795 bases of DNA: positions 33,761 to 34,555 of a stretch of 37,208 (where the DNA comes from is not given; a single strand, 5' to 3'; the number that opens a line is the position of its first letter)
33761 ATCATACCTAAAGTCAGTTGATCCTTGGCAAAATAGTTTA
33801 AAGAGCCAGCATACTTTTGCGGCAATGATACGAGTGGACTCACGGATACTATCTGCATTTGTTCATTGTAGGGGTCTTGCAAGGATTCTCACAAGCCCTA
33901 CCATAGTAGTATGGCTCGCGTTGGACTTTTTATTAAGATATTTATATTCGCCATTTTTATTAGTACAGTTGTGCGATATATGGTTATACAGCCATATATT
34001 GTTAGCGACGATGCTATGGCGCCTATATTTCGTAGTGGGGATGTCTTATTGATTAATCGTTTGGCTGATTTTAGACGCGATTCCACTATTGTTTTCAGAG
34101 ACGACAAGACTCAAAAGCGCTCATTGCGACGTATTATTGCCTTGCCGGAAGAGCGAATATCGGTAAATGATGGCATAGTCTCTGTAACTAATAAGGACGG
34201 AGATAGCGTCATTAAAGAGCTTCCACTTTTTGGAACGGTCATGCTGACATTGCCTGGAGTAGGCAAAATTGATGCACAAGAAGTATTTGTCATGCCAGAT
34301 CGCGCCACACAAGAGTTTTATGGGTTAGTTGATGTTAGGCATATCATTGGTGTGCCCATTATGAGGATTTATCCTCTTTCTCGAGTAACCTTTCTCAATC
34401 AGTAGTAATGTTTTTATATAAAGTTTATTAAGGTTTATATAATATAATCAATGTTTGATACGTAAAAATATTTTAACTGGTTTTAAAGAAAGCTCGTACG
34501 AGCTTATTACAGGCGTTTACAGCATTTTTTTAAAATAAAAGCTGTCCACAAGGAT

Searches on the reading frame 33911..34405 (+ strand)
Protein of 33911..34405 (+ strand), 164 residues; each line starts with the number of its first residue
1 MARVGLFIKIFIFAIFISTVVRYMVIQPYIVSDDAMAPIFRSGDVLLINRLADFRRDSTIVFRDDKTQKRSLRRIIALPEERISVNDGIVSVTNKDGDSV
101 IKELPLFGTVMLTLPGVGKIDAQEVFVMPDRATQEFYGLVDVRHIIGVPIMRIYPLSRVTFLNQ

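Call 71: search_protein_families(library=pfam, proteins=[window:33911-34405:+], max_evalue=0.001)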
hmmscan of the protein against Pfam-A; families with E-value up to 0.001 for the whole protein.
window:33911-34405:+ (164 aa): 1 family
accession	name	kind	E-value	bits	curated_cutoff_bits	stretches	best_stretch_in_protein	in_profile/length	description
PF10502.14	Peptidase_S26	-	3.5e-12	47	22.9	1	7-130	4-140/168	Signal peptidase, peptidase S26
